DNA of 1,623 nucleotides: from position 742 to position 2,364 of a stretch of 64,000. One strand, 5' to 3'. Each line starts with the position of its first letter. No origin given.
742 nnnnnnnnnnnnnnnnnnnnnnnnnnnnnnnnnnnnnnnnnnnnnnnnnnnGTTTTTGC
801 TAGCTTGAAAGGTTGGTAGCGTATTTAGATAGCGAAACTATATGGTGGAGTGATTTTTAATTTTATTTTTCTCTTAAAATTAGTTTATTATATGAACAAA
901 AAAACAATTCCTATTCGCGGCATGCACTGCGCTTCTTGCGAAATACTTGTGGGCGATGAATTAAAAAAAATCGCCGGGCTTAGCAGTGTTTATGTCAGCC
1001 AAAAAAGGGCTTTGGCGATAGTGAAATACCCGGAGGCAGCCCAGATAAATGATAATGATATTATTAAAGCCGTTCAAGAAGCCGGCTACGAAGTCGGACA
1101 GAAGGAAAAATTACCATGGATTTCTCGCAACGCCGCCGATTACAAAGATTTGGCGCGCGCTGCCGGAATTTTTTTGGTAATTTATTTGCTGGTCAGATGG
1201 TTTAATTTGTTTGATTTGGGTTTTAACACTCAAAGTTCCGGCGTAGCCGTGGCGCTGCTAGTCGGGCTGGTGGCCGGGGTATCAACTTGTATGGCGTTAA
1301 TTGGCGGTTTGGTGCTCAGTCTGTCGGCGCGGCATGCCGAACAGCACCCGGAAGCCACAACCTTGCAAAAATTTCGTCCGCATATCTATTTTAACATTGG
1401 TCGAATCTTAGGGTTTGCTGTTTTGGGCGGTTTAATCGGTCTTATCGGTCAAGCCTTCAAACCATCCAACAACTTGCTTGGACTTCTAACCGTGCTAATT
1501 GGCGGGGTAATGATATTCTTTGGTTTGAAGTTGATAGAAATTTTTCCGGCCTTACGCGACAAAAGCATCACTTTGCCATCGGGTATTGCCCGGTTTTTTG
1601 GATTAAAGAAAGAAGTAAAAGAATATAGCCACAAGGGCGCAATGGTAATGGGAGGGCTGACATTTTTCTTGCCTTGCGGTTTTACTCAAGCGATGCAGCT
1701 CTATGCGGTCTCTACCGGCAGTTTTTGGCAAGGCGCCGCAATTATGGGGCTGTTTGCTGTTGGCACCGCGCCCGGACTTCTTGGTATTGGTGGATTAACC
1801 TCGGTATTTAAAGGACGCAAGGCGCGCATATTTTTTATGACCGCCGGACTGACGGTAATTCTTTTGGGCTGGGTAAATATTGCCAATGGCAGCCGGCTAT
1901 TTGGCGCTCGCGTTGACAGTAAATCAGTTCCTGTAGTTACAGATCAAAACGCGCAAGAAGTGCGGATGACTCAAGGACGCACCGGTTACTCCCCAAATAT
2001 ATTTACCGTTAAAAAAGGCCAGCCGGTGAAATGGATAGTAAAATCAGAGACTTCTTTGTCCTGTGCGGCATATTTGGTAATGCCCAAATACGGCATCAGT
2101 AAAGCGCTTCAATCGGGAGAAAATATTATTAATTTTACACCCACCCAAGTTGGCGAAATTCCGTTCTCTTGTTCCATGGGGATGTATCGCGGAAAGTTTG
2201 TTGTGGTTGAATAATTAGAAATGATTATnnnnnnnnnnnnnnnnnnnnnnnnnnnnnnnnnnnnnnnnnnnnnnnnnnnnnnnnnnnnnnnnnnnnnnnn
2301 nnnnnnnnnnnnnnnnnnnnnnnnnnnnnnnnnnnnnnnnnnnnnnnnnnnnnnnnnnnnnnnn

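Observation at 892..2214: Unusual HMA-transmembrane-cupredoxin three-domain fusion protein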

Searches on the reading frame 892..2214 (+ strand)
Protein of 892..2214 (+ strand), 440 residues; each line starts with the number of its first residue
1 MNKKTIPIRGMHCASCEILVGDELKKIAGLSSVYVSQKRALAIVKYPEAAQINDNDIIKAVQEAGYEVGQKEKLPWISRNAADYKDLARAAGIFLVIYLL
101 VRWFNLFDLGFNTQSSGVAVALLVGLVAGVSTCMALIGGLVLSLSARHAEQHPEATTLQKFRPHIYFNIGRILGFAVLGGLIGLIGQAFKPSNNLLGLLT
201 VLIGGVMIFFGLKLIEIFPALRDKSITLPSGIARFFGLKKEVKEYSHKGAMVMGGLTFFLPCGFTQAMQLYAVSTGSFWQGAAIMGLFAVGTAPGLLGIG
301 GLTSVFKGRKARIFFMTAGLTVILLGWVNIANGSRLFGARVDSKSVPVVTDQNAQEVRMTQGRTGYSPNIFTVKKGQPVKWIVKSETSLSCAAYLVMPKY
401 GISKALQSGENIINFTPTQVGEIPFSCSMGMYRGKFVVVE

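Call 3: search_protein_families(library=pfam, proteins=[window:892-2214:+], max_evalue=0.01)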
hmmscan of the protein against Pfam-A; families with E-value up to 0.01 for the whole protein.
window:892-2214:+ (440 aa): 3 families
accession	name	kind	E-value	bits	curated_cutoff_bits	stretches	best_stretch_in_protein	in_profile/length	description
PF13386.12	DsbD_2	-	5.8e-31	108.4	24.9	1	121-327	2-198/199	Cytochrome C biogenesis protein transmembrane region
PF00403.32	HMA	-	7.3e-10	39.5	24.8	1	5-67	1-62/62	Heavy-metal-associated domain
PF13473.12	Cupredoxin_1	-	1.6e-09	38.1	27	1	351-438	17-104/104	Cupredoxin-like domain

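Call 4: search_protein_families(library=ncbifam, proteins=[window:892-2214:+], max_evalue=0.01)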
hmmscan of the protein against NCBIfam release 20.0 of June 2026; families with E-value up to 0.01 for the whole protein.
window:892-2214:+ (440 aa): 15 families
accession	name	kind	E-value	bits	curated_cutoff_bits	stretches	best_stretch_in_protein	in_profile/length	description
NF033794.2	chaper_CopZ_Eh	exception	2.8e-11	43.4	95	1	3-67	1-64/68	copper chaperone CopZ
NF033556.1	MerTP_fusion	equivalog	6.5e-10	38.9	180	1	3-68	121-185/186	mercuric transport protein MerTP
NF033795.1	chaper_CopZ_Bs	exception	6.2e-09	35.9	91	1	3-68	1-65/66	copper chaperone CopZ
NF047957.1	CopZ_AFE_1862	equivalog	7.6e-09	35.9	85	1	6-68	3-61/62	CopZ family metallochaperone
NF041115.1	UxxU_metal_bind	equivalog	5e-08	33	95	1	4-67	6-68/74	metal-binding (seleno)protein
TIGR02052.1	MerP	equivalog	5.9e-08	33.1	92.55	1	5-68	26-88/92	mercury resistance system periplasmic binding protein MerP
TIGR00003.1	TIGR00003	subfamily_domain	7.3e-07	29.3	62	1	3-68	1-65/66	copper ion binding protein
NF010311.1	PRK13748.1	subfamily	1.7e-06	27.2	600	1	5-74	2-69/560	mercury(II) reductase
NF045683.1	MerT_CopZ_Se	exception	0.00015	21.3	375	1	5-67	165-226/235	MerT/CopZ fusion-like heavy metal transport selenoprotein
NF008262.1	PRK11033.1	equivalog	0.00034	19.2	1005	1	5-135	44-168/731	zinc/cadmium/mercury/lead-transporting ATPase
NF007952.0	PRK10671.1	equivalog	0.00062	18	1316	1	6-68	107-165/838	copper-exporting P-type ATPase CopA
TIGR03096.1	nitroso_cyanin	equivalog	0.0014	18.4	142.85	0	367-428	59-119/135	nitrosocyanin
NF033775.1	P_type_ZntA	exception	0.0015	16.9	1240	1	6-103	52-142/732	Zn(II)/Cd(II)/Pb(II) translocating P-type ATPase ZntA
NF033781.1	chaper_CopP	exception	0.0094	16.1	112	0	3-68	1-64/65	copper-binding metallochaperone CopP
TIGR04246.1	nitrous_NosZ_Gp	equivalog_domain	0.0095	14.2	625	0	344-428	474-560/578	Sec-dependent nitrous-oxide reductase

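Call 5: find_homologous_proteins(query=window:892-2214:+, max_evalue=0.00001)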
Query window:892-2214:+ (440 aa): 4687 proteins with E <= 0.00001 among 8000 candidates; the best 120 are listed.
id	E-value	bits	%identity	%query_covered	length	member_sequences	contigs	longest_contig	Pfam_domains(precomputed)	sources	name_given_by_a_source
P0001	2.7e-288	974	100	100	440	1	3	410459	PF00403.33,PF13473.13,PF13386.13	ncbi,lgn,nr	ncbi:MAG: sulfite exporter TauE/SafE family protein [Candidatus Magasanikbacteria bacterium]|nr:sulf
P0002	4.4e-253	858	87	100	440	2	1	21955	PF00403.33,PF13473.13,PF13386.13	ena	-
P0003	1.6e-252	856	85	100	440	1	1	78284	PF00403.33,PF13473.13,PF13386.13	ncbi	-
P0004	1.3e-251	853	85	100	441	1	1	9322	PF00403.33,PF13473.13,PF13386.13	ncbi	-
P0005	1.6e-251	853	87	100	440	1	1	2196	PF00403.33,PF13473.13,PF13386.13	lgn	-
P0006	2.6e-250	849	85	100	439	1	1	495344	PF00403.33,PF13473.13,PF13386.13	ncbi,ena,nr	ncbi:MAG: hypothetical protein G01um101413_461 [Parcubacteria group bacterium Gr01-1014_13]|nr:MAG: 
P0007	3.7e-250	848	84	100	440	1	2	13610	PF00403.33,PF13473.13,PF13386.13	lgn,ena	-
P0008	4.1e-250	848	85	100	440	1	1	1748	PF00403.33,PF13473.13,PF13386.13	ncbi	-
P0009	5.3e-250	848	85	100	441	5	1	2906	PF00403.33,PF13473.13,PF13386.13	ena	-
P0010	5.7e-250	848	85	100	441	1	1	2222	PF00403.33,PF13473.13,PF13386.13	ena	-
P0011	2.2e-249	846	85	100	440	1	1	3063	PF00403.33,PF13473.13,PF13386.13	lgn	-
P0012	4.4e-248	841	87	98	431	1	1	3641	PF00403.33,PF13473.13,PF13386.13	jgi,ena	-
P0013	6.1e-248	841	85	100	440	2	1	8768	PF00403.33,PF13473.13,PF13386.13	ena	-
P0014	4.6e-246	835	84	100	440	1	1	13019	PF00403.33,PF13473.13,PF13386.13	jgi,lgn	-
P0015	9.7e-246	834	84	100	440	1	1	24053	PF00403.33,PF13473.13,PF13386.13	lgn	-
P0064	4.9e-204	696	67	100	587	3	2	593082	PF00403.33,PF13473.13,PF13386.13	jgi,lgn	jgi:sulfite exporter TauE/SafE/copper chaperone CopZ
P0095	1.4e-189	649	64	100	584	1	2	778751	PF00403.33,PF13473.13,PF13386.13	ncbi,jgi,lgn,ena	ncbi:MAG: sulfite exporter TauE/SafE family protein [Patescibacteria group bacterium]|jgi:sulfite ex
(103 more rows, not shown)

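Call 6: search_solved_structures(query=window:892-2214:+, max_evalue=1)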
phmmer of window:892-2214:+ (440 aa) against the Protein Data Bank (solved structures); distinct sequences matched with E-value up to 1: 39.
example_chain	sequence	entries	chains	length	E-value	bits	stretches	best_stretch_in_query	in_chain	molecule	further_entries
7xuk_A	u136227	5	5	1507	9.9e-20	74.1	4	5-72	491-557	Copper-transporting ATPase 2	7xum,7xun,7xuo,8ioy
7si3_A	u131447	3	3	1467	8.8e-12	47.9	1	6-73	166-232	P-type Cu(+) transporter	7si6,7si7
2mry_A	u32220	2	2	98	7e-11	45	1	354-438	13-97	Uncharacterized protein | CupA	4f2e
2ew9_A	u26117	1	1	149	4e-09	39.2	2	5-72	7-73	Copper-transporting ATPase 2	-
4f2f_A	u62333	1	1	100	6.9e-08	35.1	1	351-440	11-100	Cation-transporting ATPase, E1-E2 family protein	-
2rop_A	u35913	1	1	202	1e-06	31.3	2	7-49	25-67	Copper-transporting ATPase 2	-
1cpz_A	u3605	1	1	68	4.4e-05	25.9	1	6-68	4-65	Copper chaperone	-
1afi_A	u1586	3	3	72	0.00011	24.6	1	5-69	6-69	MERP | MERCURIC TRANSPORT PROTEIN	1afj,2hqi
2rml_A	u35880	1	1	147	0.00012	24.4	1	3-70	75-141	Copper-transporting P-type ATPase copA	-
1p6t_A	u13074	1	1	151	0.00013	24.4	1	3-71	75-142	Potential copper-transporting ATPase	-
5x1y_B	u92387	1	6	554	0.00017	24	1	1-78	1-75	Mercuric reductase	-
1k0v_A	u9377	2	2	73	0.00018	23.8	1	1-70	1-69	CopZ | similar to mercuric transport protein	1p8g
1osd_A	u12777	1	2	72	0.00025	23.4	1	5-69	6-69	hypothetical protein MerP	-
2qif_A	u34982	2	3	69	0.00033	23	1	1-69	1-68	Copper chaperone copZ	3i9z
8q73_A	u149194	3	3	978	0.002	20.4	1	5-71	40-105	Copper-transporting ATPase HMA4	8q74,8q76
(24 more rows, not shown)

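Call 14: find_encoding_contigs(protein=P0001, flank=10000, max_places=3)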
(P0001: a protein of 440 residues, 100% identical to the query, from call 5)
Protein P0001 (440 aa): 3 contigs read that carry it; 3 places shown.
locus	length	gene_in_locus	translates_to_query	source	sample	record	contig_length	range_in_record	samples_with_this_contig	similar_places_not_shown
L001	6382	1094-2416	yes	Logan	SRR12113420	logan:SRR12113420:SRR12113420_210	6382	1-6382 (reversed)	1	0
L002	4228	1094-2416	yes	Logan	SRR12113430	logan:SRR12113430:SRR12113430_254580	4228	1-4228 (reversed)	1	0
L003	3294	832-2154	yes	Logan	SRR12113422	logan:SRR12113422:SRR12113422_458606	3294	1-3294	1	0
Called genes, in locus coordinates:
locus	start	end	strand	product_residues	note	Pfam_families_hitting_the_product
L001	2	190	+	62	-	?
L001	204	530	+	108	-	PF02583:Trns_repr_metal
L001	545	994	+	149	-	-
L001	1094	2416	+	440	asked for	PF00403:HMA, PF13386:DsbD_2, PF13473:Cupredoxin_1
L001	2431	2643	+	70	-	PF00403:HMA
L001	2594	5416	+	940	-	PF00403:HMA, PF19803:DUF6286 (faint), PF00403:HMA, PF08282:Hydrolase_3 (faint), PF00122:E1-E2_ATPase, PF00702:Hydrolase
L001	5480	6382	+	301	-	?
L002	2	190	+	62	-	?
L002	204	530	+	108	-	PF02583:Trns_repr_metal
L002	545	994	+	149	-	-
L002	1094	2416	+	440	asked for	PF00403:HMA, PF13386:DsbD_2, PF13473:Cupredoxin_1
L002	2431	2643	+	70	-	PF00403:HMA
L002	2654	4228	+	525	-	?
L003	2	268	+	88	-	?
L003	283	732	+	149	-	-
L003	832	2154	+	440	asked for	PF00403:HMA, PF13386:DsbD_2, PF13473:Cupredoxin_1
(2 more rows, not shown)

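Call 15: find_encoding_contigs(protein=P0064, flank=6000, max_places=1)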
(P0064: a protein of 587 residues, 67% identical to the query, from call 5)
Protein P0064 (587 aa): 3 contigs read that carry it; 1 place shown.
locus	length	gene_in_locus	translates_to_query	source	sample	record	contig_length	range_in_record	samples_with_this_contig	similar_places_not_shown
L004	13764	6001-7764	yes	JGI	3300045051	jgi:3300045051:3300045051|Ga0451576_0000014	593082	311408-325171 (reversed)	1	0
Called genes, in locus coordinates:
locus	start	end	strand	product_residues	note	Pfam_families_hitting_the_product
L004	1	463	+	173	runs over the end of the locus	-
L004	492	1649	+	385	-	PF07690:MFS_1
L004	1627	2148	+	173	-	PF08002:DUF1697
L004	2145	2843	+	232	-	PF08713:DNA_alkylation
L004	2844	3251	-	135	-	PF00903:Glyoxalase (weak), PF22677:Ble-like_N (weak)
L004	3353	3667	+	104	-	-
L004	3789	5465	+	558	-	PF00916:Sulfate_transp, PF01740:STAS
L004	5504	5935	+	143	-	-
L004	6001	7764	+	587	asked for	PF00403:HMA, PF13386:DsbD_2, PF13473:Cupredoxin_1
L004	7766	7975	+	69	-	PF00403:HMA (weak)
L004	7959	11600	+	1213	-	PF00403:HMA, PF00122:E1-E2_ATPase, PF00702:Hydrolase, PF08282:Hydrolase_3 (faint)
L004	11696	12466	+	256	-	PF26317:CntK_N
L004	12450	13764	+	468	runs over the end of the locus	-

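Call 16: find_encoding_contigs(protein=P0095, flank=6000, max_places=1)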
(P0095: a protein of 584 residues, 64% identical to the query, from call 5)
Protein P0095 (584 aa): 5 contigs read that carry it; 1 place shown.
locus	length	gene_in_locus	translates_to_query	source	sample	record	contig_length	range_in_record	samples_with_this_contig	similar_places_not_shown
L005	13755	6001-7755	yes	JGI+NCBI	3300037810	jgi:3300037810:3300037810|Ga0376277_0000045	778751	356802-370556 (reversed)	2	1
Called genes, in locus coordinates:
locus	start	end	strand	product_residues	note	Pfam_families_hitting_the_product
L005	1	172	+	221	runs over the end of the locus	-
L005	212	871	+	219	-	-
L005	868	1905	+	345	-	-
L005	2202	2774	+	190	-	PF14066:DUF4256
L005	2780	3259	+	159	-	PF09900:DUF2127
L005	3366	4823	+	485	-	PF05970:PIF1, PF13245:AAA_19, PF13401:AAA_22 (weak), PF13604:AAA_30, PF21530:Pif1_2B_dom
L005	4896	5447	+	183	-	PF06347:SH3_4 (weak), PF08239:SH3_3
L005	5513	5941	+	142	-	-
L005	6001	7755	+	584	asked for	PF00403:HMA, PF13386:DsbD_2, PF13473:Cupredoxin_1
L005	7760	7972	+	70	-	PF00403:HMA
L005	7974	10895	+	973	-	PF00403:HMA, PF00122:E1-E2_ATPase, PF00702:Hydrolase, PF08282:Hydrolase_3 (faint)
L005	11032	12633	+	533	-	PF13629:T2SS-T3SS_pil_N (faint)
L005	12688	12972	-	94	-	-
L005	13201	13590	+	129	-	-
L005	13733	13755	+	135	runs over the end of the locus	-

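Call 17: find_encoding_contigs(protein=P0006, flank=6000, max_places=1)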
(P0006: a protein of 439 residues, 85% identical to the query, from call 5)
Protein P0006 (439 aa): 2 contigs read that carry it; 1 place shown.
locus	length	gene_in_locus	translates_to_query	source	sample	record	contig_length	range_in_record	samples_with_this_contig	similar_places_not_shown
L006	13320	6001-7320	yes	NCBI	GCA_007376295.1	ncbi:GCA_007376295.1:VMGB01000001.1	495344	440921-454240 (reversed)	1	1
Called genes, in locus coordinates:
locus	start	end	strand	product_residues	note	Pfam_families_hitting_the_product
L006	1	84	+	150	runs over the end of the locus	-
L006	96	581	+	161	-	-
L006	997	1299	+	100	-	PF02686:GatC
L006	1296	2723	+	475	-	PF01425:Amidase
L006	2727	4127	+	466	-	PF02481:DNA_processg_A (faint), PF18306:LDcluster4, PF03641:Lysine_decarbox, PF18306:LDcluster4, PF03641:Lysine_decarbox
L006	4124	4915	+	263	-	PF01790:LGT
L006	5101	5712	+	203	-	PF13628:DUF4142, PF03713:DUF305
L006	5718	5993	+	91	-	PF02583:Trns_repr_metal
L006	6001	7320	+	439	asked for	PF00403:HMA, PF13386:DsbD_2, PF13473:Cupredoxin_1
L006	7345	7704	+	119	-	PF13473:Cupredoxin_1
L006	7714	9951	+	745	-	PF00403:HMA, PF00122:E1-E2_ATPase, PF00702:Hydrolase, PF08282:Hydrolase_3 (weak)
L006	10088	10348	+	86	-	-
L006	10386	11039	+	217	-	PF20334:DUF6629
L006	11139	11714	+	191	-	PF01066:CDP-OH_P_transf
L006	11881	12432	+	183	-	PF02517:Rce1-like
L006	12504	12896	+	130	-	PF24585:YunG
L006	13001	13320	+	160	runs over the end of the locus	-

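Call 22: predict_structure(alignment_id=A1)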
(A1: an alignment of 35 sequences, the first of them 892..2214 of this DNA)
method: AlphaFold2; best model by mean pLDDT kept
length: 440 residues; sequences in the alignment: 35
mean_pLDDT: 67.7   pTM: 0.50
mean pLDDT of the five models: 67.7, 67.6, 67.4, 60.7, 57.0
residues with pLDDT >= 90: 17; 70-90: 191; 50-70: 157; < 50: 75
segments of 3 or more residues with pLDDT < 50: 105-118, 135-152, 217-244, 299-307
pLDDT, mean of each block of 10 residues (from residue 1): 82 58 82 81 86 84 71 55 74 74 45 40 60 49 44 55 74 85 72 64 66 52 35 41 54 72 70 75 81 62 45 65 67 59 57 81 81 90 79 78 82 90 78 83
secondary structure, 60 per line:
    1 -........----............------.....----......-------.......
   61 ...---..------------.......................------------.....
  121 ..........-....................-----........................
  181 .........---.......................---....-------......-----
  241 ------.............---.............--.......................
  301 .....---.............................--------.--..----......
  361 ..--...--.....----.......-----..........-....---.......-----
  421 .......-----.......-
elements in order: E2-9 H14-25 E32-36 E41-46 H54-63 H81-103 H116-130 H132-151 H157-189 H193-215 H219-222 H230-235 H247-259 H263-275 H278-305 H309-337 E355-362 E365-367 E370-374 E379-385 E394-397 E402-405 E409-415 E421-427 E433-439

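Call 23: search_protein_representatives(protein=window:892-2214:+)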
Query: 440 residues. Proteins with E-value up to 0.001 (for the whole library): 5984; up to 1e-10: 2216; up to 1e-30: 966. The best 150 are listed.
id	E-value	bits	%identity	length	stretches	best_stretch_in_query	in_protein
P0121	2.4e-171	586.8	57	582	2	4-439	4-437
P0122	2.9e-146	504.2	51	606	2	1-439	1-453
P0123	4.2e-143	493.8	53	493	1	2-439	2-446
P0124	7.8e-138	476.4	54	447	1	1-438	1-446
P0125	4.4e-136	470.7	52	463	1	2-439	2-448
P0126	8.1e-132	456.6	44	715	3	2-439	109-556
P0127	3.5e-131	454.5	51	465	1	3-439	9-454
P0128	2.4e-129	448.5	46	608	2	3-440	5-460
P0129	1.8e-128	445.6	51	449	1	3-439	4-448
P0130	3.4e-118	411.7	44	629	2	2-440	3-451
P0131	1.4e-115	403.1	57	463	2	134-439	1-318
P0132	7.2e-115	400.8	50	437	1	11-436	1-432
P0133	3.5e-113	395.2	48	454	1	1-440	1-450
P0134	5.4e-112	391.3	45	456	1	5-440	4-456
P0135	5.4e-111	388.0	43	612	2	1-439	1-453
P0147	1.3e-101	357.1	37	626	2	4-438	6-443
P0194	2.6e-80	286.9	35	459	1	3-439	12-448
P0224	8.2e-74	265.5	34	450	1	3-436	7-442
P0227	9.7e-73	262.0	35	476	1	3-439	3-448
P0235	3.4e-71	256.9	34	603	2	7-439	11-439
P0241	1.5e-70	254.8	35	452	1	2-438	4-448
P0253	7.9e-69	249.1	34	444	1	3-439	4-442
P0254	1.3e-68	248.4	33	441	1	6-438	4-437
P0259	3.9e-68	246.8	33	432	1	11-438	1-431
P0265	1.4e-66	241.6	32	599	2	1-439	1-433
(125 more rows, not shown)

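Call 24: find_related_loci(query=A1, collection=genome_contigs, flank=6000)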
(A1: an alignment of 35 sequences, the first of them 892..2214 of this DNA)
Query A1 (440 aa) in genome_contigs; peptide patterns used: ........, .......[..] (x = any residue, [..] = any of these).
600 stretches matched a pattern (row limit reached: there are more); 588 encode a relative of the query (tblastn E <= 1e-3); the best 80 are kept; 80 distinct loci.
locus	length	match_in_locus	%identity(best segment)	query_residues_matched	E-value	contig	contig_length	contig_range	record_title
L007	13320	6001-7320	81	1-440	0e+0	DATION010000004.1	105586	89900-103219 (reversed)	MAG TPA_asm: Candidatus Udaeobacter sp. isolate SMAG_U15825 k141_56720, whole genome shotgun sequence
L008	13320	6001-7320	84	1-440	0e+0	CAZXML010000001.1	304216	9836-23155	MAG TPA_asm: uncultured Gammaproteobacteria bacterium isolate SRP119689_co1_192 genome assembly, contig: NODE_10_length_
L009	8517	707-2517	72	1-440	0e+0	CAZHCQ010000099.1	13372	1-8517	MAG TPA_asm: uncultured Gammaproteobacteria bacterium isolate binchicken_co203_505 genome assembly, contig: k141_4582233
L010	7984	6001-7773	71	1-440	0e+0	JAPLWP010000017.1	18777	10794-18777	MAG: Candidatus Magasanikiibacteriota bacterium isolate LacPavin_0920_WC57_MAG_39_7 LacPavin_0920_WC57_scaffold_607327,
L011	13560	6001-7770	71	1-440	0e+0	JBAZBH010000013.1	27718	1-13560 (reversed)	MAG: Patescibacteria group bacterium isolate SO_2017_GW1_108 NODE_7165_length_27718_cov_1.320938_OW334_2017, whole genom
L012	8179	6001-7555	72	1-440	0e+0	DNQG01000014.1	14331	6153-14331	MAG TPA_asm: Candidatus Magasanikbacteria bacterium isolate UBA10197 contig_6744, whole genome shotgun sequence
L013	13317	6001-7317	85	1-440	0e+0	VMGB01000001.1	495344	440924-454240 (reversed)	MAG: Parcubacteria group bacterium Gr01-1014_13 G01um101413_scaffold_2, whole genome shotgun sequence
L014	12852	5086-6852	70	1-440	0e+0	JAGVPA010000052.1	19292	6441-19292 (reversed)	MAG: bacterium isolate DeMMO3_36 c_000000016173, whole genome shotgun sequence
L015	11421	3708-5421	71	1-440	0e+0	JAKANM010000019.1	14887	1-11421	MAG: bacterium isolate WY5.bin71 NODE_6646_length_14887_cov_1.832724, whole genome shotgun sequence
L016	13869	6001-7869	71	1-440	0e+0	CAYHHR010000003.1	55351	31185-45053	MAG TPA_asm: uncultured Gammaproteobacteria bacterium isolate ERP119705_co13_685 genome assembly, contig: NODE_655_lengt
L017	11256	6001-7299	71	1-440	0e+0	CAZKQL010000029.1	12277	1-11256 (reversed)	MAG TPA_asm: uncultured Gammaproteobacteria bacterium isolate SRP090828_co3_39 genome assembly, contig: NODE_971_length_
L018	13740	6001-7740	68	5-440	0e+0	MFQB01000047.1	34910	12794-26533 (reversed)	MAG: Candidatus Magasanikbacteria bacterium RIFCSPHIGHO2_02_FULL_47_14 rifcsphigho2_02_scaffold_5951, whole genome shotg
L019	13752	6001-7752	64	1-440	0e+0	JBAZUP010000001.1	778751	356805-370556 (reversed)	MAG: Patescibacteria group bacterium isolate SO_2017_GW1_231 NODE_45_length_778751_cov_3.412568_OW334_2017, whole genome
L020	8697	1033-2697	63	1-440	0e+0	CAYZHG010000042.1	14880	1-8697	MAG TPA_asm: uncultured Gammaproteobacteria bacterium isolate binchicken_co169_185 genome assembly, contig: k99_181644,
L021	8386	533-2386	61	1-440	2e-179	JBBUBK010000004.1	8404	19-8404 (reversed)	MAG: Patescibacteria group bacterium isolate H52-bin026_1 H52_bin026_1_000000000004, whole genome shotgun sequence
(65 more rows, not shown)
